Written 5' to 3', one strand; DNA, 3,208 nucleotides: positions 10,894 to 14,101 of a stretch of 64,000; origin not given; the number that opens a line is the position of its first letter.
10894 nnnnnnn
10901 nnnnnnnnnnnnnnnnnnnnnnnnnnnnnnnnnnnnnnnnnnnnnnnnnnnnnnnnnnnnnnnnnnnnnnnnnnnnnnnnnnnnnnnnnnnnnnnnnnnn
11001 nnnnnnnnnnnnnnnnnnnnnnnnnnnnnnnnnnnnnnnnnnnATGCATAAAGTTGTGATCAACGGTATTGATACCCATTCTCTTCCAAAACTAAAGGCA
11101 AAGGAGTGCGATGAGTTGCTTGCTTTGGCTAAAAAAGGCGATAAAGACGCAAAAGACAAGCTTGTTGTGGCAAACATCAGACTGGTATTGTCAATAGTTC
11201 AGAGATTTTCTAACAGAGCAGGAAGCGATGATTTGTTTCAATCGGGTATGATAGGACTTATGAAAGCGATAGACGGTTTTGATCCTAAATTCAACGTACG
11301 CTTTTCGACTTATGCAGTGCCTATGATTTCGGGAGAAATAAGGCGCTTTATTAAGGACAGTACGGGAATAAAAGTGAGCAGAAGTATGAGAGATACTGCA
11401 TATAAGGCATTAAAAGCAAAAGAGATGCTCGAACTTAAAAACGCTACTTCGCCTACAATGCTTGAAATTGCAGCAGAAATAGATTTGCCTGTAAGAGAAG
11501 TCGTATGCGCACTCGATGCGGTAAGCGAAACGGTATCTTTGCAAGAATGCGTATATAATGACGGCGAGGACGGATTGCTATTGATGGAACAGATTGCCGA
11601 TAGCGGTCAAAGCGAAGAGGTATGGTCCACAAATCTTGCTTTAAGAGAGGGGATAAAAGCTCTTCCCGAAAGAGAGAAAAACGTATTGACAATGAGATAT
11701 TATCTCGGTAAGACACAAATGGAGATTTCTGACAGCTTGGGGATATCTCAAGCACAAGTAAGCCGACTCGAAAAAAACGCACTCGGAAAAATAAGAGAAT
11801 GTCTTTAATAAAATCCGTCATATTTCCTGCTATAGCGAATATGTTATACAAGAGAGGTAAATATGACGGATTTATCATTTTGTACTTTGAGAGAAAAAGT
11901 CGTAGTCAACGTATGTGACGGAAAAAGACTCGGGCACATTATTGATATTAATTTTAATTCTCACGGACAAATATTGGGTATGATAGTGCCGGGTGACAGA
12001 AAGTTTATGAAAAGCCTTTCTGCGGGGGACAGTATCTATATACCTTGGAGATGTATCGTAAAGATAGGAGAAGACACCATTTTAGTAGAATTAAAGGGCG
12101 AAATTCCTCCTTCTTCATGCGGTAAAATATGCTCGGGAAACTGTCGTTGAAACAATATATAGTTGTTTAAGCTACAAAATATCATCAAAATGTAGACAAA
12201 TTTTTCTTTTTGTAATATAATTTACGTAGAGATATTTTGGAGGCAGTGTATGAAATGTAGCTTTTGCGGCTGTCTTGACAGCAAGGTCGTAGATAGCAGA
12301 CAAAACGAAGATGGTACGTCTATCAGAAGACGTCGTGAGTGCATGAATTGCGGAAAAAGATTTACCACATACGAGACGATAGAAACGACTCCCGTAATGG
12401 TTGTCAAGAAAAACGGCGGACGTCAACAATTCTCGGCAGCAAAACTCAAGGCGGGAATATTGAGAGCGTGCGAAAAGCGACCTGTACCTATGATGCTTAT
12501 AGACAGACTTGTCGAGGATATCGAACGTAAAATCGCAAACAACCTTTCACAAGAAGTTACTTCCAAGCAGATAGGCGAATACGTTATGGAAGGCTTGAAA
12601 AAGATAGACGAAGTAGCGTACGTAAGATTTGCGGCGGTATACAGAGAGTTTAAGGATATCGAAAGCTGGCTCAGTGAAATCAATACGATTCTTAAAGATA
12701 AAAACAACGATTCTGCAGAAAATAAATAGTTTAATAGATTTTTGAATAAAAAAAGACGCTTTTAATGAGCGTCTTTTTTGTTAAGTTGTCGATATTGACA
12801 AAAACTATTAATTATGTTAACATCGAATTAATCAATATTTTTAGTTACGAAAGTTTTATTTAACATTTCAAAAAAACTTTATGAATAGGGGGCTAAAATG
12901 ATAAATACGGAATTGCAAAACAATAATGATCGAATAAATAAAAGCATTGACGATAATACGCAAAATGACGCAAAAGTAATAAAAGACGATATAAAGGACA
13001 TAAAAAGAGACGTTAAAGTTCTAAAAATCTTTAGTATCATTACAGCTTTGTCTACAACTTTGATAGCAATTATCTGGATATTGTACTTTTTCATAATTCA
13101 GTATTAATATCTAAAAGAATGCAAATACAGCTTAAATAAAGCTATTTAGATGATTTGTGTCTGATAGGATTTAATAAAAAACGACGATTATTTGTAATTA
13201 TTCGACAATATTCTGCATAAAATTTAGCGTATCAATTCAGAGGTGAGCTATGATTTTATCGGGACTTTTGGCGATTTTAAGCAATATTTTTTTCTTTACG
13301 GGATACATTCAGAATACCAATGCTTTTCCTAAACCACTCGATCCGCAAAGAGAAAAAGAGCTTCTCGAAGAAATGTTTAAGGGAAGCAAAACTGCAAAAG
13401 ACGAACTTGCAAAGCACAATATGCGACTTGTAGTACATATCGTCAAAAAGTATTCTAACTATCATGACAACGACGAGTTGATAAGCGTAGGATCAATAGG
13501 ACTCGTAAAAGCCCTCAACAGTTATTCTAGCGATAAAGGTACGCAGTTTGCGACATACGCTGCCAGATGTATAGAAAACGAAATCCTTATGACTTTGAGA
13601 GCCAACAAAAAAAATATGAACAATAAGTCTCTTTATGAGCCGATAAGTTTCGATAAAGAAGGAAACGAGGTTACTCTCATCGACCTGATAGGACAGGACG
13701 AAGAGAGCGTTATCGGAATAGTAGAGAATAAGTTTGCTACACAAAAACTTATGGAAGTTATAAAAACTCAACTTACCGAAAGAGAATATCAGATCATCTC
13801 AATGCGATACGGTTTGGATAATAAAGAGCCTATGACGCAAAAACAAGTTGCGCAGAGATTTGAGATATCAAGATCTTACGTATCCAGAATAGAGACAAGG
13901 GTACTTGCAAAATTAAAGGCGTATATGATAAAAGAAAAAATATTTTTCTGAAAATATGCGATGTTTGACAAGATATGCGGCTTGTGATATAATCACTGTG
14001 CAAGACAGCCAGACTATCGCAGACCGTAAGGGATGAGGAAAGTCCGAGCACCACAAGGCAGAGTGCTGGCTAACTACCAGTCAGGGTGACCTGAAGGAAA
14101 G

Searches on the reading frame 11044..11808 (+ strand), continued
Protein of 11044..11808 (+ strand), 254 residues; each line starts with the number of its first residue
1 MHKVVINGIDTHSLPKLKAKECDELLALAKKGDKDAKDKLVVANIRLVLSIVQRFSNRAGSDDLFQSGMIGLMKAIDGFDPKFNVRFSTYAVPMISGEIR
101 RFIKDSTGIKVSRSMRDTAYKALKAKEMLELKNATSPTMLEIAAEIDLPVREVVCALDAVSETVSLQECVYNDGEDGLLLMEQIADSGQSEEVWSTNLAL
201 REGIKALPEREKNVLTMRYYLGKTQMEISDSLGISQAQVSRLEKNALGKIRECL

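Call 33: find_encoding_contigs(protein=P0010, flank=3000, max_places=8)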
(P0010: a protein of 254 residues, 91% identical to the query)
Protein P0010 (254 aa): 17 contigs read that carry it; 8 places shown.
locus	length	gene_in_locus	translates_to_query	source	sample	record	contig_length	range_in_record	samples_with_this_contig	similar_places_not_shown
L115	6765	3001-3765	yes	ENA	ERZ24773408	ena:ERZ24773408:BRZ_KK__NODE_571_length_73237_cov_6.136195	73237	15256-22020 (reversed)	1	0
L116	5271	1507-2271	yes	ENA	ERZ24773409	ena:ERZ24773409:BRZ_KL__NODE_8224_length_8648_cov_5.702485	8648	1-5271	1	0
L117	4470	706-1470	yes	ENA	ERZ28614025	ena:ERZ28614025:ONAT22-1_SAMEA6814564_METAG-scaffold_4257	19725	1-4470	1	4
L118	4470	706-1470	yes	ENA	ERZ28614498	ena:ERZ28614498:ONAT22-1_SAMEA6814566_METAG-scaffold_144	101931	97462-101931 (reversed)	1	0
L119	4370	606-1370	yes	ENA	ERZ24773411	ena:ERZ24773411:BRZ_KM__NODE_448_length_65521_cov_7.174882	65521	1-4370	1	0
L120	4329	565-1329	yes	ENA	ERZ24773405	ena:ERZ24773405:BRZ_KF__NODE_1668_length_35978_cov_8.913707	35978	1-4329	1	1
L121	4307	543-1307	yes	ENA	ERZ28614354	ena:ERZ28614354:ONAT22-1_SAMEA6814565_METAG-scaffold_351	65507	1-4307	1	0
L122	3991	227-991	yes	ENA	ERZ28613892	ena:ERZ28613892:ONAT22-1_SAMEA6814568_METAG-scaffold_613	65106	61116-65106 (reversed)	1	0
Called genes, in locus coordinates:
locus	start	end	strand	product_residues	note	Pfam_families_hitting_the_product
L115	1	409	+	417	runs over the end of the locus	PF00091:Tubulin, PF12327:FtsZ_C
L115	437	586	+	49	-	-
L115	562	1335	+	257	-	PF03419:Peptidase_U4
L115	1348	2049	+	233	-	PF08281:Sigma70_r4_2 (faint), PF04542:Sigma70_r2, PF01381:HTH_3 (faint), PF04545:Sigma70_r4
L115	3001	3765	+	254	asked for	PF04542:Sigma70_r2, PF04539:Sigma70_r3 (weak), PF08281:Sigma70_r4_2 (weak), PF04545:Sigma70_r4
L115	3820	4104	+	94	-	PF05239:PRC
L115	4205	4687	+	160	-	PF22811:Zn_ribbon_NrdR, PF03477:ATP-cone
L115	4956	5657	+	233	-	PF04542:Sigma70_r2, PF04545:Sigma70_r4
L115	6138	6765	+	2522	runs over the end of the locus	PF10091:Glycoamylase, PF06165:GH94_b-supersand, PF17167:Glyco_hydro_94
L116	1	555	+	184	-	?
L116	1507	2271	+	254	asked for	PF04542:Sigma70_r2, PF04539:Sigma70_r3 (weak), PF08281:Sigma70_r4_2 (weak), PF04545:Sigma70_r4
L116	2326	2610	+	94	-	PF05239:PRC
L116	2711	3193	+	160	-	PF22811:Zn_ribbon_NrdR, PF03477:ATP-cone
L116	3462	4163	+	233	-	PF04542:Sigma70_r2, PF04545:Sigma70_r4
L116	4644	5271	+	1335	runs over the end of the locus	?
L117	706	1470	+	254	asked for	PF04542:Sigma70_r2, PF04539:Sigma70_r3 (weak), PF08281:Sigma70_r4_2 (weak), PF04545:Sigma70_r4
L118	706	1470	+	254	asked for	PF04542:Sigma70_r2, PF04539:Sigma70_r3 (weak), PF08281:Sigma70_r4_2 (weak), PF04545:Sigma70_r4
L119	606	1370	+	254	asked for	PF04542:Sigma70_r2, PF04539:Sigma70_r3 (weak), PF08281:Sigma70_r4_2 (weak), PF04545:Sigma70_r4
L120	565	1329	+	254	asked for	PF04542:Sigma70_r2, PF04539:Sigma70_r3 (weak), PF08281:Sigma70_r4_2 (weak), PF04545:Sigma70_r4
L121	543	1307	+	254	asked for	PF04542:Sigma70_r2, PF04539:Sigma70_r3 (weak), PF08281:Sigma70_r4_2 (weak), PF04545:Sigma70_r4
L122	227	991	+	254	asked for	PF04542:Sigma70_r2, PF04539:Sigma70_r3 (weak), PF08281:Sigma70_r4_2 (weak), PF04545:Sigma70_r4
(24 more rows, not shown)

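Call 34: find_encoding_contigs(protein=P0016, flank=3000, max_places=3)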
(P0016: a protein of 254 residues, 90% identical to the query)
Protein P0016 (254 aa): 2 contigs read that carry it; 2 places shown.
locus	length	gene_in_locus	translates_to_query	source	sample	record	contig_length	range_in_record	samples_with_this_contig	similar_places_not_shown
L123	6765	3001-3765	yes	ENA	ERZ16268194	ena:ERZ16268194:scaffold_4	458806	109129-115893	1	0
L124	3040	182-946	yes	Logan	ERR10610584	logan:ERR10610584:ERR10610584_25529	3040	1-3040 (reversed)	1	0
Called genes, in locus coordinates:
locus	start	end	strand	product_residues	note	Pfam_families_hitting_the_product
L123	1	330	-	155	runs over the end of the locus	-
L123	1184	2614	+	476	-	PF23750:RsgI_M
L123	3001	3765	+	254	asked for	PF04542:Sigma70_r2, PF04539:Sigma70_r3 (weak), PF08281:Sigma70_r4_2, PF04545:Sigma70_r4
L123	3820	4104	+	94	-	PF05239:PRC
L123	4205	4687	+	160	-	PF22811:Zn_ribbon_NrdR, PF03477:ATP-cone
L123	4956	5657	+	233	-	PF04542:Sigma70_r2, PF04545:Sigma70_r4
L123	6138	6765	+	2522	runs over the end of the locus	PF10091:Glycoamylase, PF06165:GH94_b-supersand, PF17167:Glyco_hydro_94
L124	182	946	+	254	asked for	PF04542:Sigma70_r2, PF04539:Sigma70_r3 (weak), PF08281:Sigma70_r4_2, PF04545:Sigma70_r4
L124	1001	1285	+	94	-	PF05239:PRC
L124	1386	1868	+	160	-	PF22811:Zn_ribbon_NrdR, PF03477:ATP-cone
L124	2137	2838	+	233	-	PF04542:Sigma70_r2, PF04545:Sigma70_r4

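Call 35: find_encoding_contigs(protein=P0020, flank=3000, max_places=3)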
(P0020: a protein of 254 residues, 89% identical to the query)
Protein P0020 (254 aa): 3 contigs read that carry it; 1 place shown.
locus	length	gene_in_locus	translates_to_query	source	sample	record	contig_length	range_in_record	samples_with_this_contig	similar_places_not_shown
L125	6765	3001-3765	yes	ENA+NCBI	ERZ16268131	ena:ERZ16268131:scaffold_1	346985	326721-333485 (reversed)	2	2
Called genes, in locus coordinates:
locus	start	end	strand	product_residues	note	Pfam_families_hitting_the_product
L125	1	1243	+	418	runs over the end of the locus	PF00091:Tubulin, PF12327:FtsZ_C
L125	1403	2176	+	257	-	PF03419:Peptidase_U4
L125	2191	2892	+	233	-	PF04542:Sigma70_r2, PF01381:HTH_3 (faint), PF04545:Sigma70_r4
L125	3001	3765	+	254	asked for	PF04542:Sigma70_r2, PF04539:Sigma70_r3 (weak), PF08281:Sigma70_r4_2, PF04545:Sigma70_r4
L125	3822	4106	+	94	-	PF05239:PRC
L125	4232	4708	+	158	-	PF22811:Zn_ribbon_NrdR, PF03477:ATP-cone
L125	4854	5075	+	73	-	-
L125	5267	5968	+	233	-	PF04542:Sigma70_r2, PF04545:Sigma70_r4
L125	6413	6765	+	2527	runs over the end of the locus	PF10091:Glycoamylase, PF06165:GH94_b-supersand, PF17167:Glyco_hydro_94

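Call 40: find_homologous_proteins(query=L123:1184-2611:+, max_evalue=1e-30)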
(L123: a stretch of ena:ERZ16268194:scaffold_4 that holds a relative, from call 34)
Query L123:1184-2611:+ (476 aa): 44 proteins with E <= 1e-30 among 8000 candidates.
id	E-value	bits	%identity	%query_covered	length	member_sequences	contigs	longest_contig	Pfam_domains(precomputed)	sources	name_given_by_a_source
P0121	6.0e-277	936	95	100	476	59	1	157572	PF23750.2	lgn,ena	-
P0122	2.0e-276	934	95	100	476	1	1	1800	PF23750.2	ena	-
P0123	3.2e-263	891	91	99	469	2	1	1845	PF23750.2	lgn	-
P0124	1.5e-262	888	88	100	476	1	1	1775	PF23750.2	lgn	-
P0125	3.1e-256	868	86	100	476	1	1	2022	PF23750.2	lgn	-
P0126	7.1e-251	850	84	100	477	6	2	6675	PF23750.2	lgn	-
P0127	2.7e-250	848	86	96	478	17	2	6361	PF23750.2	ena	-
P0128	3.7e-212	722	73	100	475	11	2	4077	PF23750.2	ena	-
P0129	8.9e-212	721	74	100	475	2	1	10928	PF23750.2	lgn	-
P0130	1.2e-203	694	94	75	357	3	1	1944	PF23750.2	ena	-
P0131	6.4e-203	692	70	100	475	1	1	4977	PF23750.2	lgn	-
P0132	1.9e-158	546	57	100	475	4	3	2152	PF23750.2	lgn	-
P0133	2.5e-143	496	55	100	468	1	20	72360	PF23750.2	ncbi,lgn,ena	-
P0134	6.1e-143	494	55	100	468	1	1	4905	PF23750.2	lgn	-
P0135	8.2e-143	494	55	100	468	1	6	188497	PF23750.2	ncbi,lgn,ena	-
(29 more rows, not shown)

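Call 41: find_encoding_contigs(protein=P0121, flank=4000, max_places=6)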
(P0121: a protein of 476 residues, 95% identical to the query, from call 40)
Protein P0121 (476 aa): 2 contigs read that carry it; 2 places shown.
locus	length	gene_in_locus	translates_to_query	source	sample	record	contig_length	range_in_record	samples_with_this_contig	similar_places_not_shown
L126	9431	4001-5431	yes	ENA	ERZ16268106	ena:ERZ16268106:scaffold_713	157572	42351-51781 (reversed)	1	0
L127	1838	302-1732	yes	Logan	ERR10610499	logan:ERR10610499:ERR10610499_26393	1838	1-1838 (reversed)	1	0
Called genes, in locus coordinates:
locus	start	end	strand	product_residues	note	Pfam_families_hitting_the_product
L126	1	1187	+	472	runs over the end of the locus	PF01554:MatE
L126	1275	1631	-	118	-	PF05154:TM2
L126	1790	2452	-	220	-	-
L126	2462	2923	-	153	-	-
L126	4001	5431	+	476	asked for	PF23750:RsgI_M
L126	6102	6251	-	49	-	-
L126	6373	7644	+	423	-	PF00465:Fe-ADH, PF13685:Fe-ADH_2 (weak)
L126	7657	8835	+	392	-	PF00465:Fe-ADH, PF25137:ADH_Fe_C (weak)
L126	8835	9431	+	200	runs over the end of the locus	PF02677:QueH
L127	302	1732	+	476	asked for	PF23750:RsgI_M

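Call 42: find_encoding_contigs(protein=P0126, flank=5000, max_places=4)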
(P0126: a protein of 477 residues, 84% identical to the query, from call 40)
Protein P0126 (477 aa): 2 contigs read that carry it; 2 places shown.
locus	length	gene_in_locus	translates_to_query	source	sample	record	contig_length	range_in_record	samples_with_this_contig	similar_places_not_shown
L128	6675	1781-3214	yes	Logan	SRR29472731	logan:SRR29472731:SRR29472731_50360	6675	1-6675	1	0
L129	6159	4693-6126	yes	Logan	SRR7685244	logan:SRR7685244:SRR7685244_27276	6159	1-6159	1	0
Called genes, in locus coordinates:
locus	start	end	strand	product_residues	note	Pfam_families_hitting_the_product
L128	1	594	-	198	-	?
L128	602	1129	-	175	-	-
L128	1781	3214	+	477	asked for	PF23750:RsgI_M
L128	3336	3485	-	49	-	-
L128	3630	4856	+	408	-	PF00465:Fe-ADH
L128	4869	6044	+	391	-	PF00465:Fe-ADH, PF13685:Fe-ADH_2 (faint), PF25137:ADH_Fe_C (weak)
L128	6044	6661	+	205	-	PF02677:QueH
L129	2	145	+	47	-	?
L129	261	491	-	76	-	-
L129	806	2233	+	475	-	PF01554:MatE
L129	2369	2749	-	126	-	PF05154:TM2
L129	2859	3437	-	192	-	-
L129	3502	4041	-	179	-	-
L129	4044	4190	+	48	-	-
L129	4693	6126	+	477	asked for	PF23750:RsgI_M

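Call 43: find_encoding_contigs(protein=P0127, flank=5000, max_places=4)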
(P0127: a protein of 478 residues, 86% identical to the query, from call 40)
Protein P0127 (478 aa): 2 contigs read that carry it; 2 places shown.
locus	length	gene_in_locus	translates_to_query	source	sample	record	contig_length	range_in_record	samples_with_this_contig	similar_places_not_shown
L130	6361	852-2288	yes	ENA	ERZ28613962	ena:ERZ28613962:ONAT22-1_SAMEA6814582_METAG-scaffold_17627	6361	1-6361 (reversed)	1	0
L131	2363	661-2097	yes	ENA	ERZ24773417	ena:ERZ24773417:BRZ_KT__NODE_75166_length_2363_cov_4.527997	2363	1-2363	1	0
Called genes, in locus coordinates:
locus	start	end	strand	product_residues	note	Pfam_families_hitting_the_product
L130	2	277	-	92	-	?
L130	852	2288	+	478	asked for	PF23750:RsgI_M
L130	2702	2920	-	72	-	-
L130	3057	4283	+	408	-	PF00465:Fe-ADH, PF13685:Fe-ADH_2 (weak)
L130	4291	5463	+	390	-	PF00465:Fe-ADH, PF25137:ADH_Fe_C (faint)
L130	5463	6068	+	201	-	PF02677:QueH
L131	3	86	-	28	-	?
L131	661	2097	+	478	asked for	PF23750:RsgI_M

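Call 54: search_protein_families(library=ncbifam, proteins=[window:11044-11808:+], max_evalue=1e-10)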
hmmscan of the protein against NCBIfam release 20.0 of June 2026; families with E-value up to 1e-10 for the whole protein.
window:11044-11808:+ (254 aa): 42 families (the best 25 are shown)
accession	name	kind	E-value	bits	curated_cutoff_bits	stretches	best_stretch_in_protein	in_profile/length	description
NF006071.0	PRK08215.1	equivalog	1e-99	333.3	372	1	2-252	4-255/258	RNA polymerase sporulation sigma factor SigG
TIGR02850.1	spore_sigG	equivalog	1.3e-94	316.4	457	1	2-252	1-252/254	RNA polymerase sporulation sigma factor SigG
NF004052.0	PRK05572.1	subfamily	2.4e-79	266.4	311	1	14-253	11-249/252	SigF/SigG family RNA polymerase sporulation sigma factor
TIGR02885.1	spore_sigF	equivalog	3.6e-78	262.5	321.45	1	25-253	1-230/231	RNA polymerase sporulation sigma factor SigF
TIGR02980.1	SigBFG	subfamily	1.3e-69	234.4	234.35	1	34-252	2-224/227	SigB/SigF/SigG family RNA polymerase sigma factor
TIGR02941.1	Sigma_B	equivalog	6.5e-38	130.6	315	1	30-253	24-252/255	RNA polymerase sigma factor SigB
NF005514.0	PRK07122.1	subfamily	9.3e-37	126.6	372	1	35-253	40-262/264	RNA polymerase sigma factor SigF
TIGR02997.1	Sig70-cyanoRpoD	subfamily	3.3e-34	118.5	384.5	1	27-251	67-298/298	RNA polymerase sigma factor, RpoD/SigA family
TIGR02479.1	FliA_WhiG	subfamily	1.1e-32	113.7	189.6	1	46-254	11-223/224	FliA/WhiG family RNA polymerase sigma factor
TIGR02937.1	sigma70-ECF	superfamily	1.3e-32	112.7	42.9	1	36-254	2-165/165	sigma-70 family RNA polymerase sigma factor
NF004471.0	PRK05803.1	subfamily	3.5e-31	108.3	252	2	9-116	23-132/235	RNA polymerase sporulation sigma factor SigK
NF005644.0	PRK07408.1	subfamily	8.1e-31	107.6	261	1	16-253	8-252/258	RNA polymerase sigma factor SigF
TIGR02394.1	rpoS_proteo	equivalog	2.2e-30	106.2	378.7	1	15-254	26-274/285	RNA polymerase sigma factor RpoS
NF004935.0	PRK06288.1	equivalog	9.2e-30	104.2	343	1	28-252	26-260/270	RNA polymerase sigma factor WhiG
TIGR02393.1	RpoD_Cterm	equivalog_domain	3e-29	102.3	354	1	36-252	1-226/238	RNA polymerase sigma factor RpoD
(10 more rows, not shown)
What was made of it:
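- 11044..11808 (+): sigG, downstream flank. Best NCBIfam hit is SigG (NF006071, 333 bits, below the cut-off of 372) (call 54).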

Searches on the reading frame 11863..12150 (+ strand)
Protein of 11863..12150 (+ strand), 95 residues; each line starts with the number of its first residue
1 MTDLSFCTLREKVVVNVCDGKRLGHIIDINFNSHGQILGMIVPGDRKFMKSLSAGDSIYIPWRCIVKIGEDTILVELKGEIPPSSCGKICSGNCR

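Call 54: search_protein_families(library=ncbifam, proteins=[window:11863-12150:+], max_evalue=1e-10)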
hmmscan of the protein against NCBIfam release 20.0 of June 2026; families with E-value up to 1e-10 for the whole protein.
window:11863-12150:+ (95 aa): 1 family
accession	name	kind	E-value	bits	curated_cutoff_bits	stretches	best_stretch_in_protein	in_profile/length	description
TIGR02888.1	spore_YlmC_YmxH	subfamily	4e-19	68.6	44.2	1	9-76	5-75/76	YlmC/YmxH family sporulation protein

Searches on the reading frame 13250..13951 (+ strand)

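Call 54: search_protein_families(library=ncbifam, proteins=[window:13250-13951:+], max_evalue=1e-10)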
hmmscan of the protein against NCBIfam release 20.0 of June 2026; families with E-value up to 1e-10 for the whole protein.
window:13250-13951:+ (233 aa): 39 families (the best 25 are shown)
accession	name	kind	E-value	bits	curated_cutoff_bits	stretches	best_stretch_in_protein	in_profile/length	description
NF004471.0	PRK05803.1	subfamily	1.6e-85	286.1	252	1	3-229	6-231/235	RNA polymerase sporulation sigma factor SigK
TIGR02846.1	spore_sigmaK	equivalog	6.1e-84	281.1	298.65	1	6-223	6-223/227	RNA polymerase sporulation sigma factor SigK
NF006158.0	PRK08301.1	equivalog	3.6e-62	209.9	339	1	18-228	29-239/241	RNA polymerase sporulation sigma factor SigE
TIGR02835.1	spore_sigmaE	equivalog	3.8e-57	193.4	348.6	1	19-228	23-232/234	RNA polymerase sporulation sigma factor SigE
TIGR02980.1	SigBFG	subfamily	2e-29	102.9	234.35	2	109-225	120-225/227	SigB/SigF/SigG family RNA polymerase sigma factor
NF004052.0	PRK05572.1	subfamily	3.8e-29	102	311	2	30-118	14-103/252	SigF/SigG family RNA polymerase sporulation sigma factor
TIGR02997.1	Sig70-cyanoRpoD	subfamily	6e-29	101.2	384.5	2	126-223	199-298/298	RNA polymerase sigma factor, RpoD/SigA family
TIGR02393.1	RpoD_Cterm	equivalog_domain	8.3e-28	97.6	354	2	118-229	117-231/238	RNA polymerase sigma factor RpoD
TIGR02885.1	spore_sigF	equivalog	3.2e-27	95.8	321.45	2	39-118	2-82/231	RNA polymerase sporulation sigma factor SigF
NF041931.2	MzaA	equivalog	6.2e-26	91.4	800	2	21-112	449-540/726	MZA anti-phage system associated sigma-70 family RNA polymerase sigma factor MzaA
TIGR02937.1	sigma70-ECF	superfamily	1.7e-25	89.5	42.9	1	49-225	2-164/165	sigma-70 family RNA polymerase sigma factor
NF006071.0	PRK08215.1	equivalog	2.1e-25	89.8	372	1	30-122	19-112/258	RNA polymerase sporulation sigma factor SigG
NF005920.0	PRK07921.1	subfamily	5.8e-24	84.7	464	1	130-224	219-316/328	RNA polymerase sigma factor SigB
TIGR02850.1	spore_sigG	equivalog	9e-24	84.3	457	1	30-121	16-108/254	RNA polymerase sporulation sigma factor SigG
TIGR02394.1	rpoS_proteo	equivalog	1.4e-23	83.8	378.7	1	30-112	28-111/285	RNA polymerase sigma factor RpoS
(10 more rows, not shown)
